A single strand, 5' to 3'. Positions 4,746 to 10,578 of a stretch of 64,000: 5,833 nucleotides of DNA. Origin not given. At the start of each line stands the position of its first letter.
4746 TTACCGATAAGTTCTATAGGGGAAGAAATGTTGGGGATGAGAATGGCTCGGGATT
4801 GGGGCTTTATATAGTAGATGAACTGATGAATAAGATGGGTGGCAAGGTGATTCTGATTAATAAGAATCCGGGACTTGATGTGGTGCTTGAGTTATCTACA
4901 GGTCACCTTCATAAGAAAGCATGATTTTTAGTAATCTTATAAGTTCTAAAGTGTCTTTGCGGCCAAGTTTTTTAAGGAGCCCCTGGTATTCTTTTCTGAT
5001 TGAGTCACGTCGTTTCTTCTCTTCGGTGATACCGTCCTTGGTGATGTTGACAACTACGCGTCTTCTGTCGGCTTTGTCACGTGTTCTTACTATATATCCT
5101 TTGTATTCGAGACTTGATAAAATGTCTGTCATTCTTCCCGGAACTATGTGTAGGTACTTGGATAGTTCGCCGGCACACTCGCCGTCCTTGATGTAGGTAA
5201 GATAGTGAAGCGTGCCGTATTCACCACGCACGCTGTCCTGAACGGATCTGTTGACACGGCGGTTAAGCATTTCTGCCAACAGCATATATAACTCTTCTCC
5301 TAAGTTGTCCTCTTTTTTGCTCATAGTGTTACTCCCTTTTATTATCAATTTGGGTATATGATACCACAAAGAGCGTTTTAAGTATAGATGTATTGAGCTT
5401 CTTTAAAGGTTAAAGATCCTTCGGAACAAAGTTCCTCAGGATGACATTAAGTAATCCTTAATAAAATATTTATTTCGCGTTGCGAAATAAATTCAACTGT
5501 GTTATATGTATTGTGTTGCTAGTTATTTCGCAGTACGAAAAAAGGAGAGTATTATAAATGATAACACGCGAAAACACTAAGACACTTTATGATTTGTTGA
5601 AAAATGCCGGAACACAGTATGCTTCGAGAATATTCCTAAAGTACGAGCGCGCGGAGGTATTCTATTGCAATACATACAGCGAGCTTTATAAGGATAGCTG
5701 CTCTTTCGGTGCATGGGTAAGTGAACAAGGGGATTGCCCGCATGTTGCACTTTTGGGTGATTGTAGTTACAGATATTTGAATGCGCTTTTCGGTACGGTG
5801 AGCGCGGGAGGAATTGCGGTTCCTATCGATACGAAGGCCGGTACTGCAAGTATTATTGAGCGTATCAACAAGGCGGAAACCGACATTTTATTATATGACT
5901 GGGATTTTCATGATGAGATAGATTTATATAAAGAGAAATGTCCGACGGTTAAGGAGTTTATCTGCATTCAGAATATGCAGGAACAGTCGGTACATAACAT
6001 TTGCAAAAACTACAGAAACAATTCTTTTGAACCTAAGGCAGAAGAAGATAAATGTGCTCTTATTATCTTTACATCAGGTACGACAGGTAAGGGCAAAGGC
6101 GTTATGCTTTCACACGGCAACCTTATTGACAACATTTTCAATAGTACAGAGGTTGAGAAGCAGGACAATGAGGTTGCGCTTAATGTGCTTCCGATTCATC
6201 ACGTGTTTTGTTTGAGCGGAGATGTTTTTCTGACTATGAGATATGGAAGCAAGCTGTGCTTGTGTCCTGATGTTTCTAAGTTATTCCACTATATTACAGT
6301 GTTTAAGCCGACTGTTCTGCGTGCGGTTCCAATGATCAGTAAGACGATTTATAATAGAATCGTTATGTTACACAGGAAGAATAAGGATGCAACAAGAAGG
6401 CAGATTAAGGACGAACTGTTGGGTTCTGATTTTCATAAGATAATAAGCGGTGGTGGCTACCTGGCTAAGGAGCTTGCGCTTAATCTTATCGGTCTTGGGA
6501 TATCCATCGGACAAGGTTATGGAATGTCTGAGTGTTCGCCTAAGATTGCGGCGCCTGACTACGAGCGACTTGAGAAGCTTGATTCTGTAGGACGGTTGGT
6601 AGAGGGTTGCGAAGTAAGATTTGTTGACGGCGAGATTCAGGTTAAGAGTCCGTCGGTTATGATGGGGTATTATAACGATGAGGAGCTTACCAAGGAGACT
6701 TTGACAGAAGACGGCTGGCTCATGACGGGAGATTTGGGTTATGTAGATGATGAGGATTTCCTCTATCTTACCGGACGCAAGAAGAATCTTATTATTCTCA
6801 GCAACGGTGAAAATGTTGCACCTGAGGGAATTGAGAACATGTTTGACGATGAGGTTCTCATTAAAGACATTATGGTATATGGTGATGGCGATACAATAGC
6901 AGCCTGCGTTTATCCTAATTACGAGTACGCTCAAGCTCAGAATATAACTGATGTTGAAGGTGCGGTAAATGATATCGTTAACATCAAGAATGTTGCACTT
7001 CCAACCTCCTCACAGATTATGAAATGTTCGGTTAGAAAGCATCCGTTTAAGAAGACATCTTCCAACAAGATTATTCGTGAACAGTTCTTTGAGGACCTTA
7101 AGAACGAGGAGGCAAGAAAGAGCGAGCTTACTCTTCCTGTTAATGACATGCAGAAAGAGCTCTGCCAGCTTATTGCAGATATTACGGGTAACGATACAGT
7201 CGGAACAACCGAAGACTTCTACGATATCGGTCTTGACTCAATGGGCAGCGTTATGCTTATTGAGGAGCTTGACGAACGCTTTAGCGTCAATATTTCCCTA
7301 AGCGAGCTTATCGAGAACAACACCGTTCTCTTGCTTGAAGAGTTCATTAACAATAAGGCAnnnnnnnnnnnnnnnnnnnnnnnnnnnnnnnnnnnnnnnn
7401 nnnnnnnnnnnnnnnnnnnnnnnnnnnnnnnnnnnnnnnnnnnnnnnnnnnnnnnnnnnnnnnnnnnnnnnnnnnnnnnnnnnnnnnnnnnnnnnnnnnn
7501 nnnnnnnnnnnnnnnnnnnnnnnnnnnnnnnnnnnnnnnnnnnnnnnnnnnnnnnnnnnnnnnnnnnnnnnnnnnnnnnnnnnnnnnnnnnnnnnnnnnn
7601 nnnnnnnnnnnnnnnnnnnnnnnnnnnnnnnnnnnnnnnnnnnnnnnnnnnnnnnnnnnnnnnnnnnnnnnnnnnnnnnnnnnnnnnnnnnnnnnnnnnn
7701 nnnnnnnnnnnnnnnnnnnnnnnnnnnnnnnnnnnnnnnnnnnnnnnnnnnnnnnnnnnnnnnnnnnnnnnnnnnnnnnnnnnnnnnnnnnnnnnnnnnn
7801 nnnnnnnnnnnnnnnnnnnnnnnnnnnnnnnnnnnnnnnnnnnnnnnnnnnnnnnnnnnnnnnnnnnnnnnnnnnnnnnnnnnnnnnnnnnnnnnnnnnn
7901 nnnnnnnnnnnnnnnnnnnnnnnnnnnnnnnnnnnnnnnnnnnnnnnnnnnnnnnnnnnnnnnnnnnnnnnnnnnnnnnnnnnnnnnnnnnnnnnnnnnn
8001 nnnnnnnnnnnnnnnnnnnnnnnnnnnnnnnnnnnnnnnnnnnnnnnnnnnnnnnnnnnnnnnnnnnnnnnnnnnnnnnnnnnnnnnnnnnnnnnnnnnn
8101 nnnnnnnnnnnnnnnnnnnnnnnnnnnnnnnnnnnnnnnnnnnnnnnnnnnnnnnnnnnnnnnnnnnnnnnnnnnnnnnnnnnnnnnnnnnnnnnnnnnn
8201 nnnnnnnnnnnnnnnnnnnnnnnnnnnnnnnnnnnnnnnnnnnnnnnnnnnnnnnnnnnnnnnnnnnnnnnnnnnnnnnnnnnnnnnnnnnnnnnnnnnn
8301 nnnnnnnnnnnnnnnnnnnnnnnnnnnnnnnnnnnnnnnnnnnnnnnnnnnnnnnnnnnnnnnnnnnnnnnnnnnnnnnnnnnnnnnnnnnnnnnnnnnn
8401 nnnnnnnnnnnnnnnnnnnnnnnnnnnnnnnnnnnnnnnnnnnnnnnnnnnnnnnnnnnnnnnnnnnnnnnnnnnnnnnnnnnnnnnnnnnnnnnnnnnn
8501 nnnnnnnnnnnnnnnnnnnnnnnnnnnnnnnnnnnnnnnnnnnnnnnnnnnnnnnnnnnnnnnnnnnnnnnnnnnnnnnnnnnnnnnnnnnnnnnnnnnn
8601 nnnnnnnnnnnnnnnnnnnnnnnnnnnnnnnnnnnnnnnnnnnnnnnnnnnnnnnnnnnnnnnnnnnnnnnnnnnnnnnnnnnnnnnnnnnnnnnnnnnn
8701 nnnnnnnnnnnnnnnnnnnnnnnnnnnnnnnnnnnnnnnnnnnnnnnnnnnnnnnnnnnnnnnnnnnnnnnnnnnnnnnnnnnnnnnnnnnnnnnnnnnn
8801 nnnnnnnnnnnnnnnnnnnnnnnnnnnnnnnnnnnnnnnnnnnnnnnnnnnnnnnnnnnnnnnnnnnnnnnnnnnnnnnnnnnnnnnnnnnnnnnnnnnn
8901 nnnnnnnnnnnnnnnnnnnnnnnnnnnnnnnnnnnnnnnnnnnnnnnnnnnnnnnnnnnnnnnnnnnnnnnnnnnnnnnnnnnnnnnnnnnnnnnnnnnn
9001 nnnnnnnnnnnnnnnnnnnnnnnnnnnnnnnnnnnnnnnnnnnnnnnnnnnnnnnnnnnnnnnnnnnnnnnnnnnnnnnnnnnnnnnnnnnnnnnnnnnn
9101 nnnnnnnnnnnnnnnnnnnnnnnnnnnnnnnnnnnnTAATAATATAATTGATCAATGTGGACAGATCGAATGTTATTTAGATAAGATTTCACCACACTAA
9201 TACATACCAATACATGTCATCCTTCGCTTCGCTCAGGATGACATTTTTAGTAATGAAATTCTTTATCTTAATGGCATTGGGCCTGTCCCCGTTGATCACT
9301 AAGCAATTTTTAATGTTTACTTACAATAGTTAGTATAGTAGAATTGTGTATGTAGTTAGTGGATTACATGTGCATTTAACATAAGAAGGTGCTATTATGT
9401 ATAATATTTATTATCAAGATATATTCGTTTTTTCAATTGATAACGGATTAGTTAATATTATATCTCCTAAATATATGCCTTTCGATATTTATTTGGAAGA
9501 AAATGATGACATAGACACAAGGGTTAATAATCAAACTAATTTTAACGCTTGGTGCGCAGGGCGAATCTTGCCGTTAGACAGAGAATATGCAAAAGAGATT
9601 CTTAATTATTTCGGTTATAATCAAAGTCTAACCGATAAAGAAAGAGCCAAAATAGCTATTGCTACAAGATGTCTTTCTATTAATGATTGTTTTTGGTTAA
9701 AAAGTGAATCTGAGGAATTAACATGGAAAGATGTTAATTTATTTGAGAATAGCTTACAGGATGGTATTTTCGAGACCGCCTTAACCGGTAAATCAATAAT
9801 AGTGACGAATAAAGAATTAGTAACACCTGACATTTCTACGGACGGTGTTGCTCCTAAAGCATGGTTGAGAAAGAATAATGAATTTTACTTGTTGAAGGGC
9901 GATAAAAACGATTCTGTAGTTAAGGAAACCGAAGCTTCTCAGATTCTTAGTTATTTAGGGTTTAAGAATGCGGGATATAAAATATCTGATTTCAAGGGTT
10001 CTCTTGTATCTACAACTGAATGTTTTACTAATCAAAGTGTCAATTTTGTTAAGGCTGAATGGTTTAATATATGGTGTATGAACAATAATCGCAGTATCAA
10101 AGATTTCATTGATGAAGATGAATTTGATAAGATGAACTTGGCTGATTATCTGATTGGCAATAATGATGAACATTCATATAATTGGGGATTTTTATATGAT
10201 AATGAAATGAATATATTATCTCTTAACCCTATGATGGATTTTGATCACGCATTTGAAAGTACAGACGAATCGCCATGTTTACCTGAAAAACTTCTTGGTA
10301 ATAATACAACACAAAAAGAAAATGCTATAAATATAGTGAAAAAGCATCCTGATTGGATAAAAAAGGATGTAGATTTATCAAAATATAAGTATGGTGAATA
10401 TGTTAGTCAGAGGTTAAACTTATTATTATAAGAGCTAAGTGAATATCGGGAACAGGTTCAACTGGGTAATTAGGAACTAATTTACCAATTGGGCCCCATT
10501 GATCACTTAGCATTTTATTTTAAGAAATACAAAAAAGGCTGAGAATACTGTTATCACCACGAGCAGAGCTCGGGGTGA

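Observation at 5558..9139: Stand-alone fused A-T-C 'minimal NRPS', a candidate fatty-acid-amide synthase with a dead second A domain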

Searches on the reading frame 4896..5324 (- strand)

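Call 54: search_protein_families(library=ncbifam, proteins=[window:4896-5324:-], max_evalue=0.001)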
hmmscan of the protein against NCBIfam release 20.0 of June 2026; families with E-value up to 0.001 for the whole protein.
window:4896-5324:- (142 aa): 10 families
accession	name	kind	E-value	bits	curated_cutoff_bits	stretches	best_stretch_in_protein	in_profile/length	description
TIGR02337.1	HpaR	equivalog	1.9e-11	43.9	121.2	1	53-133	47-127/130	homoprotocatechuate degradation operon regulator HpaR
NF045593.1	bilirub_TF_BilQ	equivalog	6.8e-11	42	125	1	36-135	30-131/135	bilirubin utilization transcriptional regulator BilQ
NF050133.1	TransRegFabT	equivalog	4e-08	33.7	200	1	35-98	31-93/138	fatty acid biosynthesis transcriptional regulator FabT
NF008565.1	PRK11512.1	equivalog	1.7e-07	31.4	240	1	51-136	57-143/144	multiple antibiotic resistance transcriptional regulator MarR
NF053777.1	Saro0803TransReg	equivalog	2.9e-07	30.3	200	1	53-133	56-136/140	Saro_0803 family transcriptional regulator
TIGR01889.1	Staph_reg_Sar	paralog_domain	4.5e-07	30.2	62.6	1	38-101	30-96/109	staphylococcal accessory regulator family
NF052638.1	TransRegOhrRVib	equivalog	4.9e-07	29.6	200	1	45-111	48-113/141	transcriptional regulator OhrR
NF052438.1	TransRegRv0880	equivalog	4.9e-06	26.4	220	1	43-135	42-135/143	Rv0880 family HTH-type transcriptional regulator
TIGR04472.1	reg_rSAM_mob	hypoth_equivalog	1e-05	25.6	240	1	22-113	19-109/141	radical SAM mobile pair system MarR family transcriptional regulator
NF041230.1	BagL_FevM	exception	2.7e-05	24.2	230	1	64-135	70-141/145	MarR family transcriptional regulator BagL/FevM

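Call 55: search_protein_families(library=pfam, proteins=[window:4896-5324:-], max_evalue=0.001)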
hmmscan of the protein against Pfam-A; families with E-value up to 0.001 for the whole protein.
window:4896-5324:- (142 aa): 5 families
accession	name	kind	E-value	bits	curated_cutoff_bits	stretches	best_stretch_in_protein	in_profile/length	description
PF22381.2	Staph_reg_Sar_Rot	-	2.8e-08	34.2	27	1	35-100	16-80/85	Transcriptional regulator SarA/Rot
PF01047.28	MarR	-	3e-07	30.7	24.6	1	52-90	21-59/59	MarR family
PF13601.12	HTH_34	-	7.5e-06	26.5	27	1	39-101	6-68/80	Winged helix DNA-binding domain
PF12802.13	MarR_2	-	1.3e-05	25.7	27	1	51-89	23-61/61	MarR family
PF13463.12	HTH_27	-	0.00038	21.1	22.2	1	53-98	23-68/68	Winged helix DNA-binding domain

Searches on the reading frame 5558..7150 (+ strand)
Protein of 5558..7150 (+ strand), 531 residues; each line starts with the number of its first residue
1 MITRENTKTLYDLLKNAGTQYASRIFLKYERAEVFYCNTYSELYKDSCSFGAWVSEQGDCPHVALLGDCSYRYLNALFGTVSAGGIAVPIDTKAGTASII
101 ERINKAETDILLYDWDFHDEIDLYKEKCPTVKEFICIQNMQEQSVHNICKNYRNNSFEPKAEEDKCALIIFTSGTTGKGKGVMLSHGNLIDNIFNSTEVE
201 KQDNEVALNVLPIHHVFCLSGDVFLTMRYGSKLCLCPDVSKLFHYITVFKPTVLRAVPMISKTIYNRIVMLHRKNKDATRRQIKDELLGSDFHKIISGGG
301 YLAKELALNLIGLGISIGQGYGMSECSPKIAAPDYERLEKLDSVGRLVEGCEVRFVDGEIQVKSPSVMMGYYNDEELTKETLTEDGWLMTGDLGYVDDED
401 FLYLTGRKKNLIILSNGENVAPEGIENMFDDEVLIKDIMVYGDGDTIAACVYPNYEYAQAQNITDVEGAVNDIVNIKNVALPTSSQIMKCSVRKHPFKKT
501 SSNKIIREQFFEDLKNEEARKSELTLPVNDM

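Call 26: search_solved_structures(query=window:5558-7150:+, max_evalue=1e-20, show_alignments=1)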
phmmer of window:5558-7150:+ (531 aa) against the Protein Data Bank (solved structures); distinct sequences matched with E-value up to 1e-20: 24.
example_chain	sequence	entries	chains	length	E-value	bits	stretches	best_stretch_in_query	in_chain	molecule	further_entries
5u95_A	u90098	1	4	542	3.9e-30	108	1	39-475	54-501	4-coumarate--CoA ligase 2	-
5bsm_A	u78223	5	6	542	4.4e-30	107.8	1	39-475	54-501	4-coumarate--CoA ligase 2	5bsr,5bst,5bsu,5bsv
5bsw_A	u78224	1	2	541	5.6e-30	107.5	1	39-475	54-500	4-coumarate--CoA ligase 2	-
3a9u_A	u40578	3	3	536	5.7e-30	107.5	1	66-448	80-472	4-coumarate--CoA ligase | 4-coumarate:CoA ligase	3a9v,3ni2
5x8f_A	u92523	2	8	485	6.6e-29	104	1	24-439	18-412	2-succinylbenzoate--CoA ligase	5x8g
5buq_A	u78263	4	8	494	6.9e-29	103.9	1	24-436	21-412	2-succinylbenzoate--CoA ligase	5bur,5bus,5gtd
8wev_A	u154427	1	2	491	7.2e-27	97.2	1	163-428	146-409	Feruloyl-CoA Synthetase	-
8weu_A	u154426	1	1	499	7.7e-27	97.1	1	163-428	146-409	Fatty-acyl-CoA synthase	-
1ult_A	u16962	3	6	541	1.4e-25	93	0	9-219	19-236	long chain fatty acid-CoA ligase | long-chain-fatty-acid-CoA synthetase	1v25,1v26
4gxr_A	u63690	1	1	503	1.5e-25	92.8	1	70-440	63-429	Malonyl CoA synthetase, Benzoate-CoA ligase Chimeric protein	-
3tsy_A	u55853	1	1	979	1.6e-25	92.8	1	164-443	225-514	Fusion Protein 4-coumarate--CoA ligase 1, Resveratrol synthase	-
4gxq_A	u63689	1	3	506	1.8e-25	92.6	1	70-440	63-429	Malonyl CoA synthetase, Benzoate-CoA ligase Chimeric protein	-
3r44_A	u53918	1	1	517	2.8e-25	92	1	62-445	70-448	fatty acyl CoA synthetase FADD13 (FATTY-ACYL-CoA SYNTHETASE)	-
4fuq_A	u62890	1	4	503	3.5e-25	91.7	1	70-431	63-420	Malonyl CoA synthetase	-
4fut_A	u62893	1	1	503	3.5e-25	91.7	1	70-431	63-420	Malonyl CoA synthetase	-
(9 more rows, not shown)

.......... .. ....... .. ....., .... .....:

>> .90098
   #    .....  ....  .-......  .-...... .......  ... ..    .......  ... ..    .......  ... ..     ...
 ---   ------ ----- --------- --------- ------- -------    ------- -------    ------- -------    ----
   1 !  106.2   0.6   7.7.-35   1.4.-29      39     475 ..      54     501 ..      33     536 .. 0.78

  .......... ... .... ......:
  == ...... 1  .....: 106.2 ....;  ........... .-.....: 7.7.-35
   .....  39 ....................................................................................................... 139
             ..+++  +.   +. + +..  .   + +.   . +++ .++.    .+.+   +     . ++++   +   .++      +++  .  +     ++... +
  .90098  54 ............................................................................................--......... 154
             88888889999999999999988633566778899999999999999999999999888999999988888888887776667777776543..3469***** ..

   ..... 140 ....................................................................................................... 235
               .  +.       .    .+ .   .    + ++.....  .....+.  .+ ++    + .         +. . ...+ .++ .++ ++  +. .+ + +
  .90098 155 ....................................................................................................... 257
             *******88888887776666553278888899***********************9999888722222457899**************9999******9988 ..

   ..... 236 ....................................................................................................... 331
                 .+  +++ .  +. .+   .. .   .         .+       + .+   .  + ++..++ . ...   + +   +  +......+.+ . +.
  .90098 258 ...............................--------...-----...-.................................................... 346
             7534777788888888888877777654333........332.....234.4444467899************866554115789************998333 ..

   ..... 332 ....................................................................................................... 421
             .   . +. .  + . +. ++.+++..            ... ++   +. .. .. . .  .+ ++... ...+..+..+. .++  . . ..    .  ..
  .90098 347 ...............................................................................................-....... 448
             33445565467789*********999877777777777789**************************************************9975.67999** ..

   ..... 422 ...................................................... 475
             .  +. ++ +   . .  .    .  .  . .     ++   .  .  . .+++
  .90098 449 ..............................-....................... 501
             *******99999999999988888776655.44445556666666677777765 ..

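Call 56: find_homologous_proteins(query=window:5558-7117:+)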
Query window:5558-7117:+ (520 aa): 7997 proteins with E <= 0.001 among 8000 candidates; the best 120 are listed.
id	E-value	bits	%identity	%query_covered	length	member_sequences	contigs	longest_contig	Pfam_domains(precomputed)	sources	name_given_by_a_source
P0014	0.0e+0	1122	92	100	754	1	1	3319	PF00668.26,PF00550.32,PF00501.35,PF23562.3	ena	-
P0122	1.6e-206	705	47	100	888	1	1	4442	PF00668.26,PF00550.32,PF00501.35,PF23562.3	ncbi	-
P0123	1.6e-197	675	56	100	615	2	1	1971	PF00550.32,PF00501.35,PF23562.3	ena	-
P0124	3.9e-186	638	54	99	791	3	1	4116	PF00668.26,PF00550.32,PF00501.35,PF23562.3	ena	-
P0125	1.0e-183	630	54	100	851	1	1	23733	PF00668.26,PF00550.32,PF00501.35,PF23562.3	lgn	-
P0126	2.6e-182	625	53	98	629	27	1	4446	PF00550.32,PF00501.35,PF23562.3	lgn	-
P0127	1.5e-181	622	53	98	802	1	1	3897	PF00668.26,PF00550.32,PF00501.35,PF23562.3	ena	-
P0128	1.9e-173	596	52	99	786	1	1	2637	PF00668.26,PF00550.32,PF00501.35,PF23562.3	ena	-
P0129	1.8e-172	593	51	100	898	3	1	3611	PF00668.26,PF00550.32,PF00501.35,PF23562.3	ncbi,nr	ncbi:MAG: non-ribosomal peptide synthetase, partial [Lachnospiraceae bacterium]|nr:non-ribosomal pep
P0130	2.3e-170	586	51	100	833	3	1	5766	PF00668.26,PF00550.32,PF00501.35,PF23562.3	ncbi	-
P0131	1.5e-168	580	50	100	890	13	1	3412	PF00668.26,PF00550.32,PF00501.35,PF23562.3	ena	-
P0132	2.1e-165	569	50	99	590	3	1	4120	PF00501.35,PF23562.3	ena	-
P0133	3.8e-165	568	49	100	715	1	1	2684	PF00550.32,PF00501.35,PF23562.3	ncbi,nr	ncbi:MAG: AMP-binding protein, partial [Lachnospiraceae bacterium]|nr:AMP-binding protein [Lachnospi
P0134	9.2e-163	561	54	87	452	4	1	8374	PF00501.35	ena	-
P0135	2.1e-162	559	53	88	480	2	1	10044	PF00501.35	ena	-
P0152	3.1e-126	440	42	98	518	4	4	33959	PF00501.35,PF23562.3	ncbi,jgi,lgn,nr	ncbi:MAG: AMP-binding protein [Ruminococcus sp.]|nr:AMP-binding protein [Ruminococcus sp.]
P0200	2.2e-117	411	39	99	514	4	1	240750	PF00501.35,PF23562.3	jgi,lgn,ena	-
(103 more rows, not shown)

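Call 61: find_encoding_contigs(protein=P0152, flank=5000, max_places=1)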
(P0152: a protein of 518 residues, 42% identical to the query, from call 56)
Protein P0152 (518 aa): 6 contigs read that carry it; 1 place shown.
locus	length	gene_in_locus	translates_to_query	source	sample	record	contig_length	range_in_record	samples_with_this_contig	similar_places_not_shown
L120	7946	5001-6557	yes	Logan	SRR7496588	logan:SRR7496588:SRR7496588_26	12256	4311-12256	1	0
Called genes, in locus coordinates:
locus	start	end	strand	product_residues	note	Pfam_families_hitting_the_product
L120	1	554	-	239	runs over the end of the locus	-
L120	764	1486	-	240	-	PF22624:AASDHPPT_N, PF01648:ACPS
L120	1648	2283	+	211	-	PF00440:TetR_N, PF21303:TetR_C_39 (weak)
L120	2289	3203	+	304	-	PF00561:Abhydrolase_1 (weak), PF12146:Hydrolase_4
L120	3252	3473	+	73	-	-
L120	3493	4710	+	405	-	PF00668:Condensation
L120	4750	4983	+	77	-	PF00550:PP-binding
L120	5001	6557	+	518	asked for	PF00501:AMP-binding, PF23562:AMP-binding_C_3 (weak)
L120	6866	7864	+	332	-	PF03816:LytR_cpsA_psr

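Call 62: find_encoding_contigs(protein=P0200, flank=5000, max_places=1)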
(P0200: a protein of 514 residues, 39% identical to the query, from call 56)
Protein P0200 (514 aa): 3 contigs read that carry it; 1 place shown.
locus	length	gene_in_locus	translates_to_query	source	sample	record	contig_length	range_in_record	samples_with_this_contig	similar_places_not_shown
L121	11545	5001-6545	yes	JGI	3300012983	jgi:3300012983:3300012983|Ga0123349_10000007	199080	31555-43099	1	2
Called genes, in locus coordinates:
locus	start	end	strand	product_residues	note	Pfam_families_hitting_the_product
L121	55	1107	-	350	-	PF04055:Radical_SAM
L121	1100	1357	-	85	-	PF21699:TM1266-like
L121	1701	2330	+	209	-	PF22624:AASDHPPT_N (weak), PF01648:ACPS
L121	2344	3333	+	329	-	PF02129:Peptidase_S15, PF20434:BD-FAE (weak), PF00561:Abhydrolase_1, PF12146:Hydrolase_4, PF12697:Abhydrolase_6, PF00326:Peptidase_S9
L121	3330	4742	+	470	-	PF00668:Condensation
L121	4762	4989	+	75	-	PF00550:PP-binding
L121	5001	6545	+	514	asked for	PF00501:AMP-binding, PF23562:AMP-binding_C_3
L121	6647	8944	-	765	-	-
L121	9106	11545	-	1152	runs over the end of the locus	PF17757:UvrB_inter, PF02559:CarD_TRCF_RID, PF00270:DEAD, PF00271:Helicase_C, PF03461:TRCF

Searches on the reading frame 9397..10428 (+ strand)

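Call 54: search_protein_families(library=ncbifam, proteins=[window:9397-10428:+], max_evalue=0.001)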
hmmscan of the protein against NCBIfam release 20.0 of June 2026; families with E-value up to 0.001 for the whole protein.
window:9397-10428:+ (344 aa): 0 families

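Call 55: search_protein_families(library=pfam, proteins=[window:9397-10428:+], max_evalue=0.001)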
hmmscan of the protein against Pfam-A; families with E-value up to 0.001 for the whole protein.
window:9397-10428:+ (344 aa): 1 family
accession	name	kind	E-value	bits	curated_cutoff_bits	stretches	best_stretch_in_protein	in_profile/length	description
PF07804.18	HipA_C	-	0.00013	22.2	30.5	0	241-286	120-163/213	HipA-like C-terminal domain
